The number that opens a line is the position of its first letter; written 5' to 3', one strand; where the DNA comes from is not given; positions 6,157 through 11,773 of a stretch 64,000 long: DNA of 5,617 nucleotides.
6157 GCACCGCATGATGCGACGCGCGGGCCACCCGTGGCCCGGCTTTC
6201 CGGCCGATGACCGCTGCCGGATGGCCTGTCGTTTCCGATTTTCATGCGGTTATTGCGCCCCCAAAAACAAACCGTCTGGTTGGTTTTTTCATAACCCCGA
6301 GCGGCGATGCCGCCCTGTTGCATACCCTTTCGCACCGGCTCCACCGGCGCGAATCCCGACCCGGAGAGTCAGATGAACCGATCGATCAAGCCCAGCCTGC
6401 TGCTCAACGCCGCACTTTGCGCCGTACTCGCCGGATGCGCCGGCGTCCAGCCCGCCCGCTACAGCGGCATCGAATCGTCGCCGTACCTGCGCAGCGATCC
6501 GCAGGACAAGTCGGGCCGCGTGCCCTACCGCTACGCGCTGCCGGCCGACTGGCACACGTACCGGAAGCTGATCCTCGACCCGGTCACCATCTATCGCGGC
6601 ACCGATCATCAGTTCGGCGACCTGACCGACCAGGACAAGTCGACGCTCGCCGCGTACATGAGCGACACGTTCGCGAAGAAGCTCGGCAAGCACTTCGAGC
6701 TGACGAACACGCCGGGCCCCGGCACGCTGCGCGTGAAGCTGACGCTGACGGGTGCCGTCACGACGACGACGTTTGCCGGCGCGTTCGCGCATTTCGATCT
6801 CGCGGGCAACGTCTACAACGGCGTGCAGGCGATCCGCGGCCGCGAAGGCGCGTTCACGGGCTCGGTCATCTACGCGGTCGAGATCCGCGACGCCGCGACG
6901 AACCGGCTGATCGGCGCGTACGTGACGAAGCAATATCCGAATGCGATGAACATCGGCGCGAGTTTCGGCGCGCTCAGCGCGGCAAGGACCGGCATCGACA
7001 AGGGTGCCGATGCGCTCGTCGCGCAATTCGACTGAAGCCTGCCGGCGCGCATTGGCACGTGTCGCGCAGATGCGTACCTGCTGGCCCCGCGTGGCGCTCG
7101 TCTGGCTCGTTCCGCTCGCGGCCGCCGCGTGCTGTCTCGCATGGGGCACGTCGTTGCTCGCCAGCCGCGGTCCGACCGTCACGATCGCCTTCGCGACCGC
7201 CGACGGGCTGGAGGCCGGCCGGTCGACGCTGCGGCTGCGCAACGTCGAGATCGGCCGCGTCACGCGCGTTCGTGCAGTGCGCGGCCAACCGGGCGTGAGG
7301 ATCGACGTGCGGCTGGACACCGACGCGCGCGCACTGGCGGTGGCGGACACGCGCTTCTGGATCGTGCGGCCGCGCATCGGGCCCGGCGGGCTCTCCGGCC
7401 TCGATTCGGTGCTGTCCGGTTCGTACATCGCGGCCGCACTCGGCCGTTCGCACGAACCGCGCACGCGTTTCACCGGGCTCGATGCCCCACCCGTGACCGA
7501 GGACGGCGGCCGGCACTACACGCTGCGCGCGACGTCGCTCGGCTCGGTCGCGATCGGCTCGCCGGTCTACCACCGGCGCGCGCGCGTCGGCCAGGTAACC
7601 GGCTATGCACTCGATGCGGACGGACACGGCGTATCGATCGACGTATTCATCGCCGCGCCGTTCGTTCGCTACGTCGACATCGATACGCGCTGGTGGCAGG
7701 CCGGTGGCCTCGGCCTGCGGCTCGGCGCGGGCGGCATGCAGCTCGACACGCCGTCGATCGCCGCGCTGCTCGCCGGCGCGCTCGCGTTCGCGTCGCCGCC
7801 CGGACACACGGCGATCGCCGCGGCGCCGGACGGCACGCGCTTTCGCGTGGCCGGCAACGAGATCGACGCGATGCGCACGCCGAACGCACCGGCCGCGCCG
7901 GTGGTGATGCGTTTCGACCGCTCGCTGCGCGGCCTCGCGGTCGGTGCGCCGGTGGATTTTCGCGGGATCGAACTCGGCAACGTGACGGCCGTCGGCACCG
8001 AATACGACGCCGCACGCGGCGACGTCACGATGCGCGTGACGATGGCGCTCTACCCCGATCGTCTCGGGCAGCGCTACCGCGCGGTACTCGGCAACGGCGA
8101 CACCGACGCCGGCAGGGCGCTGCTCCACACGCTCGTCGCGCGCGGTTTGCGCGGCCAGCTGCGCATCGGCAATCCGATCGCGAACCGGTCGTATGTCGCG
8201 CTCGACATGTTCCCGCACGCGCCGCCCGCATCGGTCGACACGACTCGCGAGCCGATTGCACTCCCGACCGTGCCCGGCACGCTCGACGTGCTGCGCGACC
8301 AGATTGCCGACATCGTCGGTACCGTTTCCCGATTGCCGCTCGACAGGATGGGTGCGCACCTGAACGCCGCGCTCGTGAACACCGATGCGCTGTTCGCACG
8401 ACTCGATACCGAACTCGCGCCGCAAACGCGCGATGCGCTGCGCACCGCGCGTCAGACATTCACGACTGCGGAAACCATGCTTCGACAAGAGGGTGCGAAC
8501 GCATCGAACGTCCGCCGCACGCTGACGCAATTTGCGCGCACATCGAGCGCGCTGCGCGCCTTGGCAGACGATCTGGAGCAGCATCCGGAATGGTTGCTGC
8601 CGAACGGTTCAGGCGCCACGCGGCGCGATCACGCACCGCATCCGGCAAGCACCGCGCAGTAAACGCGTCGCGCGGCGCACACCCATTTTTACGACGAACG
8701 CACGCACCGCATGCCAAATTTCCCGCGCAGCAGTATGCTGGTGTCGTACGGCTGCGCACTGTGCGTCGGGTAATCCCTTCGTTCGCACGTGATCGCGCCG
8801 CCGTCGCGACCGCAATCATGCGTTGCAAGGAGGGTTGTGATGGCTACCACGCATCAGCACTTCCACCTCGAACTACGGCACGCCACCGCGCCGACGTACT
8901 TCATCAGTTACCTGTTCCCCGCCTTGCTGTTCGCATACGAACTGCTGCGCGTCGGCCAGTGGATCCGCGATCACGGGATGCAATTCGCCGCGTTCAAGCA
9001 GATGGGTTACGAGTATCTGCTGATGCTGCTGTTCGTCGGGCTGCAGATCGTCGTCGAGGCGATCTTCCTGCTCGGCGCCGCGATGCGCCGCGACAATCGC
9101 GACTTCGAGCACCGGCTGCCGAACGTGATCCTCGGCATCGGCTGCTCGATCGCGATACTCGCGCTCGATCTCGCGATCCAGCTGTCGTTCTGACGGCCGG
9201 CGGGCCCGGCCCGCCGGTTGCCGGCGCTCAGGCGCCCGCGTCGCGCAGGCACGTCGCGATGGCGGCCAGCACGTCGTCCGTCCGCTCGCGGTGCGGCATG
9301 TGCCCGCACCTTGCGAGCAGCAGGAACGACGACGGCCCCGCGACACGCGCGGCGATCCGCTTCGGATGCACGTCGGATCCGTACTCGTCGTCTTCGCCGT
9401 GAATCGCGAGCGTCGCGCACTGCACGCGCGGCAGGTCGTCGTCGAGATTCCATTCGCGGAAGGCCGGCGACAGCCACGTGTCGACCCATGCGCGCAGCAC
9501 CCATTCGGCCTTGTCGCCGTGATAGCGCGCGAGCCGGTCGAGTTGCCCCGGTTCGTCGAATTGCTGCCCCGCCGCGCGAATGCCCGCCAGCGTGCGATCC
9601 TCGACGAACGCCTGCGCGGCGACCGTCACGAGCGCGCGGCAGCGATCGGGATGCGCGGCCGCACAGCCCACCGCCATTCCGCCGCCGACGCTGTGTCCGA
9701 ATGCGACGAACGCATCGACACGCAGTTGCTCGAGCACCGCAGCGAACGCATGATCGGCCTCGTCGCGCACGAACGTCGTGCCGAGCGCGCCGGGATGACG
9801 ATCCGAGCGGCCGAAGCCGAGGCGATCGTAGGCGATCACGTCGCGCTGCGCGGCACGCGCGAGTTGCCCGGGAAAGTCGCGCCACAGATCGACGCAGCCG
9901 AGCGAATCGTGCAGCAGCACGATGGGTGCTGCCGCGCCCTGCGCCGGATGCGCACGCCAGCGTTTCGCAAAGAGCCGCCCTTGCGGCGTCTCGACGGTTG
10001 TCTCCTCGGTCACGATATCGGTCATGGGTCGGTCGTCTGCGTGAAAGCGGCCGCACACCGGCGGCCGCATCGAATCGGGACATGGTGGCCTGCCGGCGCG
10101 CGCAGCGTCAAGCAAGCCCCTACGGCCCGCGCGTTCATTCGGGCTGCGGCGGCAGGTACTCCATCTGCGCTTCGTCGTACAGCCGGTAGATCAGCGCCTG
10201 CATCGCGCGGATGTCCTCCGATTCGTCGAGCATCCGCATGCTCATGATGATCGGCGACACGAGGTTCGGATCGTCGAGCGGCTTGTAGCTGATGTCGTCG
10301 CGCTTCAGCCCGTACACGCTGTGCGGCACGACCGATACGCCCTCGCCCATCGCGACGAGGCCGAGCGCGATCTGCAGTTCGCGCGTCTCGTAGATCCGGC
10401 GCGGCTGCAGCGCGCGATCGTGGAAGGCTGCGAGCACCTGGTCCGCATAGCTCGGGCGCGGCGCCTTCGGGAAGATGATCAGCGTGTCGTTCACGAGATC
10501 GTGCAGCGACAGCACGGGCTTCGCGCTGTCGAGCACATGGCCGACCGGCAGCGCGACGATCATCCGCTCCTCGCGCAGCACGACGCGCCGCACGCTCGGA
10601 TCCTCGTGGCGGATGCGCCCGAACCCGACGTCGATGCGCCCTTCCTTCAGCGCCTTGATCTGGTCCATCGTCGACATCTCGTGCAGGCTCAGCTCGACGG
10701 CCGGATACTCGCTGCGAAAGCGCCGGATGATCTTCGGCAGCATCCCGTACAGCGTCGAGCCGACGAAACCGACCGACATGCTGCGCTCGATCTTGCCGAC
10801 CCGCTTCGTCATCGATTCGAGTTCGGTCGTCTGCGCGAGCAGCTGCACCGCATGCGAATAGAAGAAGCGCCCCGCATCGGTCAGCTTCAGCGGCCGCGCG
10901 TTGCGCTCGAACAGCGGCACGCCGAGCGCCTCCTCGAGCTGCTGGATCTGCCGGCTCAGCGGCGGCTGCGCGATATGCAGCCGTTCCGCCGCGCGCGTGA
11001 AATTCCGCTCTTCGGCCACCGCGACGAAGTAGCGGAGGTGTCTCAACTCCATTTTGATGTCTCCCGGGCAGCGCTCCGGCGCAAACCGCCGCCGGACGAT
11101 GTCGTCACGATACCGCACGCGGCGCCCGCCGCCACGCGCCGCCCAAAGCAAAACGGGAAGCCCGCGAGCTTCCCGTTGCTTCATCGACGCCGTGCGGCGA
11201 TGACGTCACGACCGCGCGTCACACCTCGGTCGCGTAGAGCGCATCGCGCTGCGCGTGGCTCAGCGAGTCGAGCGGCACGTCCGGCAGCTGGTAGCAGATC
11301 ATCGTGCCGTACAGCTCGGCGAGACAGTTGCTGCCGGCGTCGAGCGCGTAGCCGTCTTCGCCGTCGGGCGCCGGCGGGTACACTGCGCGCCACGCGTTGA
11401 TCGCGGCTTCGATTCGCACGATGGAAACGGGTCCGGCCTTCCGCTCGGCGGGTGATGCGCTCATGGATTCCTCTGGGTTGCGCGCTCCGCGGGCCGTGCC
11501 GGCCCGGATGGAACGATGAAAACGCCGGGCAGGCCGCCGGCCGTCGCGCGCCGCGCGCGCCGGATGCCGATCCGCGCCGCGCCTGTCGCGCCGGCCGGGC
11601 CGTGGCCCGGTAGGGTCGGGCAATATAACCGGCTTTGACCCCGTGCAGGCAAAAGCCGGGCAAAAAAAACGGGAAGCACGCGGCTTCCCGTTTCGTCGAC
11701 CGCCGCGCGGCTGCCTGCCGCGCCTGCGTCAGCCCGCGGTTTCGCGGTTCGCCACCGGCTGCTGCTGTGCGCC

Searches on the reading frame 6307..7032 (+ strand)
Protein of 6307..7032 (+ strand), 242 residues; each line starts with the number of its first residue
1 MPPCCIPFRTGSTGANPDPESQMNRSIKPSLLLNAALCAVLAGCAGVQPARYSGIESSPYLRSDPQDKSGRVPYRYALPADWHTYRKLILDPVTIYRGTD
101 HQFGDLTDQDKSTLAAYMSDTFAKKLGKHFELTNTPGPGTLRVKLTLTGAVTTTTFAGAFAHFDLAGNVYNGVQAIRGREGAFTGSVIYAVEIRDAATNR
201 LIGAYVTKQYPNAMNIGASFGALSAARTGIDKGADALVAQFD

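Call 47: search_protein_families(library=pfam, proteins=[window:6307-7032:+], max_evalue=0.00001)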
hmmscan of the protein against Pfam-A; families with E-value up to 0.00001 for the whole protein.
window:6307-7032:+ (242 aa): 1 family
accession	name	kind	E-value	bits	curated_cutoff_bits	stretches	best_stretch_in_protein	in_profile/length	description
PF11769.13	DUF3313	-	2.5e-48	164.8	26.1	1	51-236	1-186/187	Protein of unknown function (DUF3313)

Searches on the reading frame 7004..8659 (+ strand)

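Call 47: search_protein_families(library=pfam, proteins=[window:7004-8659:+], max_evalue=0.00001)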
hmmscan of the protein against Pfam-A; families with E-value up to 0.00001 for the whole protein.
window:7004-8659:+ (552 aa): 1 family
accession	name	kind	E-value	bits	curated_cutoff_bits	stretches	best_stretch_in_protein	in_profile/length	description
PF02470.25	MlaD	-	3.6e-28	98.1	25.1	2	299-401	4-79/81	MlaD protein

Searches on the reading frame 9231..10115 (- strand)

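Call 47: search_protein_families(library=pfam, proteins=[window:9231-10115:-], max_evalue=0.00001)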
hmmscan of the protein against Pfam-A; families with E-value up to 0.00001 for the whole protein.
window:9231-10115:- (295 aa): 3 families
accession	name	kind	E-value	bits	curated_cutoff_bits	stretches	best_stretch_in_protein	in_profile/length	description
PF00561.26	Abhydrolase_1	-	7.1e-21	75.4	25.8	1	64-199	2-140/245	alpha/beta hydrolase fold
PF12697.13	Abhydrolase_6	-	1.9e-17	65.1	26.3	1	65-284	1-216/217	Alpha/beta hydrolase family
PF12146.15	Hydrolase_4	-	1.9e-11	44.2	27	1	89-173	30-115/239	Serine aminopeptidase, S33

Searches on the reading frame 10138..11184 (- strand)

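Call 47: search_protein_families(library=pfam, proteins=[window:10138-11184:-], max_evalue=0.00001)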
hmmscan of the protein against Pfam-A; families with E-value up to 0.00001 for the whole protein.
window:10138-11184:- (349 aa): 2 families
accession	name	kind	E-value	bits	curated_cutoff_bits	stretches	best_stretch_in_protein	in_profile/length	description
PF03466.25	LysR_substrate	-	5.6e-38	130.9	28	1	134-323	6-195/209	LysR substrate binding domain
PF00126.33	HTH_1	-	4.7e-28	97.4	26.6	1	47-106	1-60/60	Bacterial regulatory helix-turn-helix protein, lysR family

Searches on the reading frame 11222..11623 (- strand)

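Call 48: search_protein_families(library=pfam, proteins=[window:11222-11623:-], max_evalue=0.00001)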
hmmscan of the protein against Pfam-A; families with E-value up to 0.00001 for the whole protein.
window:11222-11623:- (134 aa): 1 family
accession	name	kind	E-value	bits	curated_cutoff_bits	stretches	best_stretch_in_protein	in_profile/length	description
PF12512.13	DUF3717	-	1.7e-16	60.2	25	1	66-131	3-65/68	Protein of unknown function (DUF3717)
